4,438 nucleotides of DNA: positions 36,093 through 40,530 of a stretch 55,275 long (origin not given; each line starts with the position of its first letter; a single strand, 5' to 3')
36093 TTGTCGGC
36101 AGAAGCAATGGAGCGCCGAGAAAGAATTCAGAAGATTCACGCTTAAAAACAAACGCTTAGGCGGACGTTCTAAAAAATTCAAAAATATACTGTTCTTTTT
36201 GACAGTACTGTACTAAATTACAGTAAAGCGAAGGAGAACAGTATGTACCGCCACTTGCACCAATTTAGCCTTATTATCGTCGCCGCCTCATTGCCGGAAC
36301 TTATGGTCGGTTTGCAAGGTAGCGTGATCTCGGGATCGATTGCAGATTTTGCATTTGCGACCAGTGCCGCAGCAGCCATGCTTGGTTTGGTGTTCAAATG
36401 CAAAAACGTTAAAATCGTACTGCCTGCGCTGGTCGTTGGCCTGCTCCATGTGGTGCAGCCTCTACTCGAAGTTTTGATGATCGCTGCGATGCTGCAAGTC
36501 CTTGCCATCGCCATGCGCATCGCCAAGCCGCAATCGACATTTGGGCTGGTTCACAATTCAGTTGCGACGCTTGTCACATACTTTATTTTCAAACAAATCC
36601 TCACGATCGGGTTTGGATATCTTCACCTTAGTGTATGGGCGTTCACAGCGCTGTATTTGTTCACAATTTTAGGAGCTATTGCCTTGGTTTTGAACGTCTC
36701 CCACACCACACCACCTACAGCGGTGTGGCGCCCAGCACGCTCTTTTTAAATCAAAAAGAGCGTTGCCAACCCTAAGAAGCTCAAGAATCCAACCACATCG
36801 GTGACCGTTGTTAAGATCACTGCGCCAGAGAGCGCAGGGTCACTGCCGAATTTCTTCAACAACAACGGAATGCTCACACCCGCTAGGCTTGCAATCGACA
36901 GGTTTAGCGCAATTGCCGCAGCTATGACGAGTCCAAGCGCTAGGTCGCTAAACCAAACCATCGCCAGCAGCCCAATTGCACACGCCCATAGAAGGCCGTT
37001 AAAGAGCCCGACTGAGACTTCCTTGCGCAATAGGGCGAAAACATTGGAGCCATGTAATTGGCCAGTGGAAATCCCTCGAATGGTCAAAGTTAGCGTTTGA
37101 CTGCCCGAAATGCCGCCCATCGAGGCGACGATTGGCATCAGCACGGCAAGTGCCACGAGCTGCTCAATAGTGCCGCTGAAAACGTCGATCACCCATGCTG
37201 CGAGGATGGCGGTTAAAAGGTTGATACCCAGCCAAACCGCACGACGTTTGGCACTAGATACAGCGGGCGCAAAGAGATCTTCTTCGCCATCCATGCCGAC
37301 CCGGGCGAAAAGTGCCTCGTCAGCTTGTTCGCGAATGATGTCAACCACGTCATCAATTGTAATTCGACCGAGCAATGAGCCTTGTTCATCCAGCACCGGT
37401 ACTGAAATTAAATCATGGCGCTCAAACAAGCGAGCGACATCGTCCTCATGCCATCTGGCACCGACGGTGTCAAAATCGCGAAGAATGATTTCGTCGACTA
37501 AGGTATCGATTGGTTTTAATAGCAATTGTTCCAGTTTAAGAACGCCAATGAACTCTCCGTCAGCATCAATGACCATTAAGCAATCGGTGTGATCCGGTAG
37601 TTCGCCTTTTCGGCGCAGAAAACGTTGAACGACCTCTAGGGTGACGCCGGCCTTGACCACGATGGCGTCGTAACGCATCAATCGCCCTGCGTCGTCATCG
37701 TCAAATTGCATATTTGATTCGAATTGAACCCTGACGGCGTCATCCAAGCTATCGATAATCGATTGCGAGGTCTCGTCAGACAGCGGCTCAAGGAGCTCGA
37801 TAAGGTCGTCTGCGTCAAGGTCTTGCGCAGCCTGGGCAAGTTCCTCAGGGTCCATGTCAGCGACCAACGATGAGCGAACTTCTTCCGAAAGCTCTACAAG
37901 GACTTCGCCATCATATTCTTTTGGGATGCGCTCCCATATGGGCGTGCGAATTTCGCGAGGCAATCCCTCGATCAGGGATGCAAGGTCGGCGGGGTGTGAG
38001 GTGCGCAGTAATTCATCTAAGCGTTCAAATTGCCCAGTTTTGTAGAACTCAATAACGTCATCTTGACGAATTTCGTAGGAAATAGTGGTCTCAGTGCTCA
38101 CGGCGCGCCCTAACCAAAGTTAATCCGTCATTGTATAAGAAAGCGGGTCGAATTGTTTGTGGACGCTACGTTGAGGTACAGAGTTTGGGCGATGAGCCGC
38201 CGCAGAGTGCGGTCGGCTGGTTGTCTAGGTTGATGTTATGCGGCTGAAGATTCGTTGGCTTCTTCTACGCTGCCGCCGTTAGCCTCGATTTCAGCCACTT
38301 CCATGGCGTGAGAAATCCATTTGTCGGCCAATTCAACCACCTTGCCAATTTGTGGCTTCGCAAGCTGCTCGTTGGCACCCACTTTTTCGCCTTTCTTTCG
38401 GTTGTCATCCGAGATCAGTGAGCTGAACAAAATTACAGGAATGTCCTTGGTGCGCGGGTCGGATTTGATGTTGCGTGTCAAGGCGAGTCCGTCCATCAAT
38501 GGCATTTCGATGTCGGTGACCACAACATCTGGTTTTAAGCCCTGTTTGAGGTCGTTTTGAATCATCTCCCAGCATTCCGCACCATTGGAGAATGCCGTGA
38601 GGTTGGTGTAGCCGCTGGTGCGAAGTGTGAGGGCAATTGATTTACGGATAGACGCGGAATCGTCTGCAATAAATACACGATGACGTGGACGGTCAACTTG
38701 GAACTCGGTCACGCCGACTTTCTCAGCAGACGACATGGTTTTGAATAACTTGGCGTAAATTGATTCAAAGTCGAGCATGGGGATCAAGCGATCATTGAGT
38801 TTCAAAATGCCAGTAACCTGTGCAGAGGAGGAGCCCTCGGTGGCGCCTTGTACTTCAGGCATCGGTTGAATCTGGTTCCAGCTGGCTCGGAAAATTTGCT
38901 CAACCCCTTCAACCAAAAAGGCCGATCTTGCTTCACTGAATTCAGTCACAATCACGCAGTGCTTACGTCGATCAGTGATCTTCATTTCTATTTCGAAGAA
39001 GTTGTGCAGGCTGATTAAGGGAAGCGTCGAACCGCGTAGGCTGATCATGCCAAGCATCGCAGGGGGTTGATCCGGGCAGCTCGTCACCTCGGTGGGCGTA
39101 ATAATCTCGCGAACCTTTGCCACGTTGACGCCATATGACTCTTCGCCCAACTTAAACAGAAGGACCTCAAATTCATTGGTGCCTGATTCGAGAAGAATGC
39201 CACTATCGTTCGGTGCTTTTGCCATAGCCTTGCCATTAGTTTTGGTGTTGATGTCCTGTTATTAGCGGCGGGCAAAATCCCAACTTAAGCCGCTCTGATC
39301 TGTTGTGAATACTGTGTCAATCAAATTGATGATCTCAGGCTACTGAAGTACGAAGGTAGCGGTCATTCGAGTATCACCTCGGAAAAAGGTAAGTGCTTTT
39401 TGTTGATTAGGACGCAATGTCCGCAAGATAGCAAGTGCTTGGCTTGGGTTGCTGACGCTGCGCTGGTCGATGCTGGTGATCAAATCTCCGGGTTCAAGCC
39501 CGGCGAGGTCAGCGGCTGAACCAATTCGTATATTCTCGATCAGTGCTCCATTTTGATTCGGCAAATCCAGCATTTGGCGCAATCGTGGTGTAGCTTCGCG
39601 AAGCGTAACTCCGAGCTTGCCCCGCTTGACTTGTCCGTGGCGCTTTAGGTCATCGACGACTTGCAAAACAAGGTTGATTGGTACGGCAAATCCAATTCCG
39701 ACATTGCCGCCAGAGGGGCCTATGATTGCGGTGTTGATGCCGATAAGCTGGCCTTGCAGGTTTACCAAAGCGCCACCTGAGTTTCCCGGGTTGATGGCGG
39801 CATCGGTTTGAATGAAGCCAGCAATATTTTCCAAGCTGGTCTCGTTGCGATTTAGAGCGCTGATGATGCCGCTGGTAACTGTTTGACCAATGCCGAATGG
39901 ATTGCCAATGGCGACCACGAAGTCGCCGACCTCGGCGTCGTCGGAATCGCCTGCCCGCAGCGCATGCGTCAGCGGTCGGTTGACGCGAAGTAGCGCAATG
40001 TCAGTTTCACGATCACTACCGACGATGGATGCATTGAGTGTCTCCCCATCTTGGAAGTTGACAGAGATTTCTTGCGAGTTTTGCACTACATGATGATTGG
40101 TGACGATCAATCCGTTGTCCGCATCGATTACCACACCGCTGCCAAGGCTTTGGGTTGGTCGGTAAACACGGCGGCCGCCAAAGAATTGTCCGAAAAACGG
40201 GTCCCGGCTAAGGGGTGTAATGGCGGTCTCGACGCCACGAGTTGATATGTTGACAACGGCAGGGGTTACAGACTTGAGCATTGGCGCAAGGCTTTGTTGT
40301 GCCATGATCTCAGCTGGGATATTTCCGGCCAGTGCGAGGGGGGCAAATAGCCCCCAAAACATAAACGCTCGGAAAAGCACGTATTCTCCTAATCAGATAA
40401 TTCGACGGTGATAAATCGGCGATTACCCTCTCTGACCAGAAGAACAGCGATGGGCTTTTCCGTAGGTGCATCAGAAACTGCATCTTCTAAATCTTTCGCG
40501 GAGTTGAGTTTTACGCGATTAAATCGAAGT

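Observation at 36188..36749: Two perfect, overlapping LexA boxes guarding an orphan 168-aa polytopic membrane protein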

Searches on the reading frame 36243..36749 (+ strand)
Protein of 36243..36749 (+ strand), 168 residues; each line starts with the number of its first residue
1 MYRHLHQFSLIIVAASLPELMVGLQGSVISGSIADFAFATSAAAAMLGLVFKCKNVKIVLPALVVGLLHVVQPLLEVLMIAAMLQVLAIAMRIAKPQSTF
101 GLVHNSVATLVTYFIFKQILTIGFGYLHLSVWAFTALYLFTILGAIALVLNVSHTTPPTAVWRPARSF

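Call 4: search_protein_families(library=pfam, proteins=[window:36243-36749:+], max_evalue=1)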
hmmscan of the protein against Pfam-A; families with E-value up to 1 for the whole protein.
window:36243-36749:+ (168 aa): 0 families

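Call 5: search_protein_families(library=ncbifam, proteins=[window:36243-36749:+], max_evalue=1)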
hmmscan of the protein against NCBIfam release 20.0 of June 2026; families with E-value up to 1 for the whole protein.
window:36243-36749:+ (168 aa): 0 families

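Call 7: find_homologous_proteins(query=window:36243-36746:+, max_evalue=0.001)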
Query window:36243-36746:+ (168 aa): 1 proteins with E <= 0.001 among 650 candidates.
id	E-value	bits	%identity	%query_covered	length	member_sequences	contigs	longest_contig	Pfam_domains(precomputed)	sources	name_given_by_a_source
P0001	1.3e-97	342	100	100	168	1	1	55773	-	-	-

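Call 9: find_related_loci(query=window:36243-36746:+, collection=genome_contigs, flank=5000)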
Query window:36243-36746:+ (168 aa) in genome_contigs; peptide patterns used: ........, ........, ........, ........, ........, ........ (x = any residue, [..] = any of these).
334 stretches matched a pattern; 1 encode a relative of the query (tblastn E <= 1e-3); 1 distinct loci.
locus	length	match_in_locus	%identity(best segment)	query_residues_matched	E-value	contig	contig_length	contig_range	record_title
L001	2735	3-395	97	38-168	5e-83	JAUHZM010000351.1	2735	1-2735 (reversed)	MAG: Gammaproteobacteria bacterium isolate 4_bin.38 NODE_35621_length_2735_cov_0.643021, whole genome shotgun sequence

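Call 17: search_protein_representatives(protein=window:36243-36746:+)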
Query: 168 residues. Proteins with E-value up to 0.001 (for the whole library): 1; up to 1e-10: 1; up to 1e-30: 1. The best 1 are listed.
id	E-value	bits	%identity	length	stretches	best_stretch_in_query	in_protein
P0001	4.1e-98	342.1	100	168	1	1-168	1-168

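Call 28: find_homologous_proteins(query=A2, max_evalue=0.01)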
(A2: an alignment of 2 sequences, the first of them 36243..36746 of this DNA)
Query A2 (2 sequences) (168 aa, profile of the alignment): 1 proteins with E <= 0.01 among 6784 candidates.
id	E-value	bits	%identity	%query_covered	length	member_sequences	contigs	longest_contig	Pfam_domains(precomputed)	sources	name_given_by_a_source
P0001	6.7e-86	305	100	100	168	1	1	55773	-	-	-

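Call 29: find_related_loci(query=A2, collection=metagenome_contigs, flank=4000)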
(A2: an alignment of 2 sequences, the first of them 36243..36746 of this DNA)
Query A2 (168 aa) in metagenome_contigs; peptide patterns used: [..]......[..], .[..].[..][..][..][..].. (x = any residue, [..] = any of these).
269 stretches matched a pattern, but none encodes a relative of the query by tblastn (E <= 1e-3).

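Call 36: search_protein_families(library=phrogs, proteins=[window:36243-36746:+], max_evalue=1)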
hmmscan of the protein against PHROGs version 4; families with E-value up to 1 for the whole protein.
window:36243-36746:+ (168 aa): 0 families

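Call 37: search_protein_families(library=padloc, proteins=[window:36243-36746:+], max_evalue=1)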
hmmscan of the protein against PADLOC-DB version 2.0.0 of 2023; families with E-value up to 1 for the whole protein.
window:36243-36746:+ (168 aa): 0 families

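Call 38: search_solved_structures(query=A2, max_evalue=10)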
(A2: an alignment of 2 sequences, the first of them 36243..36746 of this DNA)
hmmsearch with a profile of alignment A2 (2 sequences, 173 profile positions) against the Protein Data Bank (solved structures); distinct sequences matched with E-value up to 10: 1.
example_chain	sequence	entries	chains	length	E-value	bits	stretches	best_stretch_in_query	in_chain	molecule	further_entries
6z16_B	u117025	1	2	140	0.13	15.4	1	37-78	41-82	Multisubunit Na+/H+ antiporter, B subunit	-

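Call 47: predict_structure(protein=window:36243-36746:+)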
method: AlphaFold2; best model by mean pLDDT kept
length: 168 residues; sequences in the alignment: 1
mean_pLDDT: 69.6   pTM: 0.34
mean pLDDT of the five models: 69.6, 64.5, 63.8, 62.3, 55.3
residues with pLDDT >= 90: 0; 70-90: 82; 50-70: 86; < 50: 0
segments of 3 or more residues with pLDDT < 50: none
pLDDT, mean of each block of 10 residues (from residue 1): 62 70 70 70 66 65 69 74 77 65 74 78 70 68 76 65 63
secondary structure, 60 per line:
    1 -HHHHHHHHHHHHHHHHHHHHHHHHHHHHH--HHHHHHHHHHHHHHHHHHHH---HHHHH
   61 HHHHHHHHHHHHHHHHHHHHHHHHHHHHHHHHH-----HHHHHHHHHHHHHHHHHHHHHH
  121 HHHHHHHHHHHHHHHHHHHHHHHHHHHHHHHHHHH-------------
elements in order: H2-30 H33-52 H56-93 H99-155

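Call 55: fold_search(model_id=the predicted structure, library=pdb)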
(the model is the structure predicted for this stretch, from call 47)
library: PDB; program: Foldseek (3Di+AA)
matches with E <= 10: 48; with E <= 0.001: 0
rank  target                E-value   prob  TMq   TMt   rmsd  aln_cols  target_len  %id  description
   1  9ftl_a                2.4e+00  0.20  0.30  0.30  24.9       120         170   12  Asgard ESCRT-IIIB filament structure (released 2025-04-16)
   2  6zvr_CB               2.5e+00  0.06  0.20  0.16  46.8       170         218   12  C11 symmetry: Bacterial Vipp1 and PspA are members of the ancient ESCRT-III membrane-remodeling superfamily. (released 2021-08-04)
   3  6zvr_A                2.8e+00  0.05  0.20  0.16  47.2       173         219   13  C11 symmetry: Bacterial Vipp1 and PspA are members of the ancient ESCRT-III membrane-remodeling superfamily. (released 2021-08-04)
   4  8ivz_B                3.2e+00  0.51  0.24  0.24   1.2        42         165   24  Crystal structure of talin R7 in complex with KANK1 KN motif (released 2023-11-08)
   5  5cwm                  3.4e+00  0.15  0.28  0.21  15.6       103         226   19  Crystal structure of de novo designed helical repeat protein DHR64 (released 2015-12-16)
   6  8e0o_C                3.6e+00  0.33  0.29  0.30   5.9        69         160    9  Heterotrimeric variant of tcTRP9, hetBGL03-15-18 (released 2023-04-12)
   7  4b6x_B                3.9e+00  0.28  0.25  0.61   4.5        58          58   16  Crystal structure of in planta processed AvrRps4 (released 2012-09-19)
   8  6kpb_C                4.1e+00  0.54  0.20  0.09   0.8        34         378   20  The crystal structure of the JACKDAW/IDD10 bound to the homodimeric SCL3 (released 2020-09-02)
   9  8e0m_E                4.1e+00  0.13  0.29  0.31  18.3       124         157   13  Homotrimeric variant of tcTRP9, BGL15 (released 2023-04-12)
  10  7o3w_A                4.1e+00  0.04  0.21  0.17  42.0       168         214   13  Structural basis for VIPP1 oligomerization and maintenance of thylakoid membrane integrity (released 2021-06-30)
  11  9eom                  4.1e+00  0.04  0.21  0.17  48.8       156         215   13  250A Vipp1 dL10Ala helical tubes in the presence of EPL (released 2024-10-16)
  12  8qhx                  4.4e+00  0.04  0.21  0.19  47.8       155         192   14  280A Vipp1 H1-6 helical tubes in the presence of EPL (released 2024-09-18)
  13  8e0n_D                4.7e+00  0.28  0.29  0.29   5.6        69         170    9  Homotrimeric variant of tcTRP9, BGL18 (released 2023-04-12)
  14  8g4k_A                4.7e+00  0.12  0.26  0.41  17.9        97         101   14  Complex of TbRII mini protein binder bound to the TbRII ECD (released 2024-08-14)
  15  8qfv                  4.7e+00  0.04  0.22  0.18  45.2       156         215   18  305A Vipp1 helical tubes in the presence of EPL (released 2024-09-11)
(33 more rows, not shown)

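Call 63: find_related_loci(query=A2, collection=viral_contigs, flank=3000)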
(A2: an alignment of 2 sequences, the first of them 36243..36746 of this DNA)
Query A2 (168 aa) in viral_contigs; peptide patterns used: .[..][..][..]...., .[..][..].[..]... (x = any residue, [..] = any of these).
59 stretches matched a pattern, but none encodes a relative of the query by tblastn (E <= 1e-3).

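Call 64: find_encoding_contigs(protein=P0001, flank=1000, max_places=5)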
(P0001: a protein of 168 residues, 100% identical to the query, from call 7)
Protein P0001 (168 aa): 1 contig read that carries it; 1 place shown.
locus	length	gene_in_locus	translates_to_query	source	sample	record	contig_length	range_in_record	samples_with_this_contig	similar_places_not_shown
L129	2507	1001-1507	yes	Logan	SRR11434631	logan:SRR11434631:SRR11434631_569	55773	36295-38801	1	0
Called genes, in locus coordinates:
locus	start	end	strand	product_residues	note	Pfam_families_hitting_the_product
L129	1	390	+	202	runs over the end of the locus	PF13462:Thioredoxin_4 (weak), PF01323:DSBA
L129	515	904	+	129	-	PF21157:DksA_N, PF01258:zf-dskA_traR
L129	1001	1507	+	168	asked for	-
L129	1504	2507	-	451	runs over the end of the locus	PF03448:MgtE_N, PF00571:CBS (weak), PF01769:MgtE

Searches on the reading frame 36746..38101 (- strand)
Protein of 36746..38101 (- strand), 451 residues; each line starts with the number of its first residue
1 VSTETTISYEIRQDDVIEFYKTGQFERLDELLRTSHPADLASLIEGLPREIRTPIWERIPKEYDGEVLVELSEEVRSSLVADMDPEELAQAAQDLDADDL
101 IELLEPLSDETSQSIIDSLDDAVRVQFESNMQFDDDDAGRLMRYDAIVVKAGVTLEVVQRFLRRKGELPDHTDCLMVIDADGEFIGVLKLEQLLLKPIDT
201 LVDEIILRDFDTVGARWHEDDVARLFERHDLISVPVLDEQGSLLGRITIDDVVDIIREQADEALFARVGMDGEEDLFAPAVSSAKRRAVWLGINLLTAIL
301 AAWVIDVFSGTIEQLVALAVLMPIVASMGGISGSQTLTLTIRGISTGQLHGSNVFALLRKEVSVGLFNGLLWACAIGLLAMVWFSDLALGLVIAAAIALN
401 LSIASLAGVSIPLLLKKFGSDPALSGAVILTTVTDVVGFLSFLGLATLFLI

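Call 4: search_protein_families(library=pfam, proteins=[window:36746-38101:-], max_evalue=1)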
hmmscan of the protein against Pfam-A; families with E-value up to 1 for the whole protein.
window:36746-38101:- (451 aa): 5 families
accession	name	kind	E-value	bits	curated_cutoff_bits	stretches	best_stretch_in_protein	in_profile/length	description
PF01769.21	MgtE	-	1.9e-31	109.3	27.6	1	322-445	1-125/125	Divalent cation transporter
PF03448.22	MgtE_N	-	2.7e-21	76.5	25.9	1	36-136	2-102/102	MgtE intracellular N domain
PF00571.33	CBS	-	4.1e-12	46.7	24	2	202-257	1-56/57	CBS domain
PF05239.21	PRC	-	0.022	15.2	21.2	1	226-254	4-31/78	PRC-barrel domain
PF01706.21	FliG_C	-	0.037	14.7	23.3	0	80-133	24-77/108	FliG C-terminal domain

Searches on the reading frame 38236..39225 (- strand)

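Call 16: search_protein_families(library=pfam, proteins=[window:38236-39225:-], max_evalue=0.00001)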
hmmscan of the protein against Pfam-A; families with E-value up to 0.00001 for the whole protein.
window:38236-39225:- (329 aa): 2 families
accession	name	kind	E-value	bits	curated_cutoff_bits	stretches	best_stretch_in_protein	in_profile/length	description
PF01584.24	CheW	-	1.1e-31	109.7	23.5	1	20-157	1-134/138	CheW-like domain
PF00072.30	Response_reg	-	1e-20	74.4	30.2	1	184-292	1-101/111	Response regulator receiver domain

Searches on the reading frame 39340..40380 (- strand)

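Call 16: search_protein_families(library=pfam, proteins=[window:39340-40380:-], max_evalue=0.00001)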
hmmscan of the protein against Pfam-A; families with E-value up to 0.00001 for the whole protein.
window:39340-40380:- (346 aa): 5 families
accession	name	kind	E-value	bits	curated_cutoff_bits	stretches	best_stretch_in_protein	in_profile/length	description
PF13365.12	Trypsin_2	-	3.1e-34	119.2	27.6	1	80-215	1-144/144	Trypsin-like peptidase domain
PF00089.32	Trypsin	-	3.3e-21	76.5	20.6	1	78-240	25-218/220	Trypsin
PF17820.7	PDZ_6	-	6.6e-10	39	27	1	281-331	2-51/54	PDZ domain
PF00595.29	PDZ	-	3.7e-09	37.3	23.2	1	248-324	5-72/81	PDZ domain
PF13180.12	PDZ_2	-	2.4e-08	34.6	27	1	254-342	1-77/80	PDZ domain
